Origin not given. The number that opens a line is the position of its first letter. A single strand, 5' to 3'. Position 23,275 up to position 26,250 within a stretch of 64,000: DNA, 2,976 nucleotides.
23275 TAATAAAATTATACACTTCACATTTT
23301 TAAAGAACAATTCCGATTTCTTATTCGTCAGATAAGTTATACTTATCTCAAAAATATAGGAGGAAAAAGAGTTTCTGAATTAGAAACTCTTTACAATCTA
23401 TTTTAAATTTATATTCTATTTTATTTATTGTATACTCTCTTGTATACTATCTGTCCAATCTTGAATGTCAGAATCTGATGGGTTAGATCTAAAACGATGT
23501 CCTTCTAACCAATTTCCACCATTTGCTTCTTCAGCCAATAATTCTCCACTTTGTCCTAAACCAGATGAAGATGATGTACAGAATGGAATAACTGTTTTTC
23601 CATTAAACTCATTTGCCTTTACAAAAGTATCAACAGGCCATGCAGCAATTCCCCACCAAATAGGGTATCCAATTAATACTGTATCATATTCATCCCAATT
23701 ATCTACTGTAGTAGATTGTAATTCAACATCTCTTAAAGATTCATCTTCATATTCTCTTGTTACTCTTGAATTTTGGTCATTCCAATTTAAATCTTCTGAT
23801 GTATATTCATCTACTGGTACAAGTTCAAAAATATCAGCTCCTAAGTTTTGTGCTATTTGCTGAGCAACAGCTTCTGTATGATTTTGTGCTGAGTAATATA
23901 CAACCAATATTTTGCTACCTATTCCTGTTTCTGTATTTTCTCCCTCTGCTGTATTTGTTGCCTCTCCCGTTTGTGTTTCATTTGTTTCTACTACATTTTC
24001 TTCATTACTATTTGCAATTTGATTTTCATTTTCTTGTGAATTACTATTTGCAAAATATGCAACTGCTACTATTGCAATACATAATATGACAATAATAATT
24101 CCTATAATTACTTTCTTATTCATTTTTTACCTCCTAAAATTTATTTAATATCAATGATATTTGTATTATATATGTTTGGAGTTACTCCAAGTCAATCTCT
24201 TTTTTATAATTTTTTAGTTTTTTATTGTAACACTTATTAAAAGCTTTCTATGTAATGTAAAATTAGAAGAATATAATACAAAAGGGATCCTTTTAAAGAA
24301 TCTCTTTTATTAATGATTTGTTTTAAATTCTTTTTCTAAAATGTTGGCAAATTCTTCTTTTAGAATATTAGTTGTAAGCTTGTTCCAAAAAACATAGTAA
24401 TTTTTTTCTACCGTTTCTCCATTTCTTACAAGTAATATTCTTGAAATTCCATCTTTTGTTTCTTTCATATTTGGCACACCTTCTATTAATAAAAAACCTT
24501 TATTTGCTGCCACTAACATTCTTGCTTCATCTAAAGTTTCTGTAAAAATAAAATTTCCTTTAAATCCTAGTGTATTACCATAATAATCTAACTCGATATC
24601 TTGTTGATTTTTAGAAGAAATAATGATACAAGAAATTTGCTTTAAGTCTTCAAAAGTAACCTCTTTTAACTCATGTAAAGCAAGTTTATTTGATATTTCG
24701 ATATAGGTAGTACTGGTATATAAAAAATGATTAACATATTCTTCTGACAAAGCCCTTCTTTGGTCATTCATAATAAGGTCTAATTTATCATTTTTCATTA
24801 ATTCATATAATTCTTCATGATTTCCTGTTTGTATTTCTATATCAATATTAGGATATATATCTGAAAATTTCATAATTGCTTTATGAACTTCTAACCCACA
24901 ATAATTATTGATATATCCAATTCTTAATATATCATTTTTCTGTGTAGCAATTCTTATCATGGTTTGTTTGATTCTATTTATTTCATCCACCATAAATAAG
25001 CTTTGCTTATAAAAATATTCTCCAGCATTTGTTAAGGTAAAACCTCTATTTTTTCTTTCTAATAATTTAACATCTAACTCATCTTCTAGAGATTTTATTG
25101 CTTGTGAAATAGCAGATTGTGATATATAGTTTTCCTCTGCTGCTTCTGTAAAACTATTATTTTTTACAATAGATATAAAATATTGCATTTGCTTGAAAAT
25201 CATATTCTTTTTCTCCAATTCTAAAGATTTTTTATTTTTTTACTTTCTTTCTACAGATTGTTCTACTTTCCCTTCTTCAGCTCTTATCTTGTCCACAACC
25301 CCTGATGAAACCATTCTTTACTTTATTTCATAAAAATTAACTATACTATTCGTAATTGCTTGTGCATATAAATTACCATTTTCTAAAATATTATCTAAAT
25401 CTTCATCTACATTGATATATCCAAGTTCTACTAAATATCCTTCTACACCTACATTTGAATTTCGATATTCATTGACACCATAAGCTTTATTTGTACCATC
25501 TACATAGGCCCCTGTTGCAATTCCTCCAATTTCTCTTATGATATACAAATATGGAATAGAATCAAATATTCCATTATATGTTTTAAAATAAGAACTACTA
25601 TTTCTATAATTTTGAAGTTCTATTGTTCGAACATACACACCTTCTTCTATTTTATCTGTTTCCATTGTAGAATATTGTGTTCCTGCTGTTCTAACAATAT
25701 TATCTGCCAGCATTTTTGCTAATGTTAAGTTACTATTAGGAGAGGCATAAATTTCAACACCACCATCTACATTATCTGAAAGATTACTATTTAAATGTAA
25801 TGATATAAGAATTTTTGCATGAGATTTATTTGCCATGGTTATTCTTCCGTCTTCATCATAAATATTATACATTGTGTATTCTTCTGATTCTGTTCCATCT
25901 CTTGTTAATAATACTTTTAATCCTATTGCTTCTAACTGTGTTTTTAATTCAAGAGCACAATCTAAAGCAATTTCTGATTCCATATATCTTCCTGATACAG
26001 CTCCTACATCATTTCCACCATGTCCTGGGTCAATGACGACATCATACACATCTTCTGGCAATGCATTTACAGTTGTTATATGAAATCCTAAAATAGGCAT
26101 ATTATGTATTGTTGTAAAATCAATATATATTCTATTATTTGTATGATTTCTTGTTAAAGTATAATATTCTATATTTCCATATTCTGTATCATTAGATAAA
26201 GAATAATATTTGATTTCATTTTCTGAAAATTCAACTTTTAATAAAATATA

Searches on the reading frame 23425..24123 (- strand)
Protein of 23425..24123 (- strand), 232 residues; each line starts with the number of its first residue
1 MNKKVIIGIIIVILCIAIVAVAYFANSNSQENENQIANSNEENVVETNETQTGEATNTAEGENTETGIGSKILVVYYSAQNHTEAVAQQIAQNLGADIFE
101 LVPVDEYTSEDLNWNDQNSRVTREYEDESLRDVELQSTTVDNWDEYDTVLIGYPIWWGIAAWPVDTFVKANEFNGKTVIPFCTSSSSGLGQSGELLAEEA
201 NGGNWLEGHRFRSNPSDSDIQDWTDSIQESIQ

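Call 45: search_protein_families(library=pfam, proteins=[window:23425-24123:-], max_evalue=0.0001)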
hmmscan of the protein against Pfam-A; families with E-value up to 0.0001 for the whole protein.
window:23425-24123:- (232 aa): 3 families
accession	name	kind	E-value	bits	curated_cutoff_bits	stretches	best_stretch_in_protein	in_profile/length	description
PF12682.12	Flavodoxin_4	-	2.7e-38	131.3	24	1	71-226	1-154/155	Flavodoxin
PF12724.12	Flavodoxin_5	-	6.7e-06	26.9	27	0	131-184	27-84/145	Flavodoxin domain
PF02525.22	Flavodoxin_2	-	7.7e-05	22.9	27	0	70-158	1-90/198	Flavodoxin-like fold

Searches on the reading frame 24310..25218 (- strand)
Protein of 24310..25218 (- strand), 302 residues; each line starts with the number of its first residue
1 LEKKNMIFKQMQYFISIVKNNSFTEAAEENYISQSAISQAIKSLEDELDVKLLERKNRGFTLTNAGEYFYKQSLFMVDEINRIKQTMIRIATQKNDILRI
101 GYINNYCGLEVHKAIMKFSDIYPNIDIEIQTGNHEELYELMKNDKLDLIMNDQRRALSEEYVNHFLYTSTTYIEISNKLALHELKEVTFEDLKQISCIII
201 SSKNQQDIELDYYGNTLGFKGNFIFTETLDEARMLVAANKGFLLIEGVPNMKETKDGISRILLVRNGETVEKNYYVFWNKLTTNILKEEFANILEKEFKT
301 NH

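Call 45: search_protein_families(library=pfam, proteins=[window:24310-25218:-], max_evalue=0.0001)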
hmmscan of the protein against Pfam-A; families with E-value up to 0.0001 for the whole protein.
window:24310-25218:- (302 aa): 2 families
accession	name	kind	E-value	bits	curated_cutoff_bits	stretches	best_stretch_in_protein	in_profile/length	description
PF00126.33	HTH_1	-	1.1e-21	76.9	26.6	1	8-67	1-60/60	Bacterial regulatory helix-turn-helix protein, lysR family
PF03466.25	LysR_substrate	-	3.5e-11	43.3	28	1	95-282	5-191/209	LysR substrate binding domain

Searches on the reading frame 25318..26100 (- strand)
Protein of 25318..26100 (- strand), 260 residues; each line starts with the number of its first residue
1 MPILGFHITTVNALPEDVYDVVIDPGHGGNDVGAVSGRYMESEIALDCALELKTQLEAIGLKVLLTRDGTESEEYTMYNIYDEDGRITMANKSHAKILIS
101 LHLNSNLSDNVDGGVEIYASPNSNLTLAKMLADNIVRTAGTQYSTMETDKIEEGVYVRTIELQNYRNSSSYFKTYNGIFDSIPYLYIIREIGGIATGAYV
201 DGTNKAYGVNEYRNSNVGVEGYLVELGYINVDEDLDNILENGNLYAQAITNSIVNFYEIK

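Call 45: search_protein_families(library=pfam, proteins=[window:25318-26100:-], max_evalue=0.0001)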
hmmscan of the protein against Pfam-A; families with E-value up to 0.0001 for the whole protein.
window:25318-26100:- (260 aa): 1 family
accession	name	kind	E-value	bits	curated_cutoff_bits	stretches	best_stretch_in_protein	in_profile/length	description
PF01520.23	Amidase_3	-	7.6e-29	101.4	27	1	21-150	1-127/174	N-acetylmuramoyl-L-alanine amidase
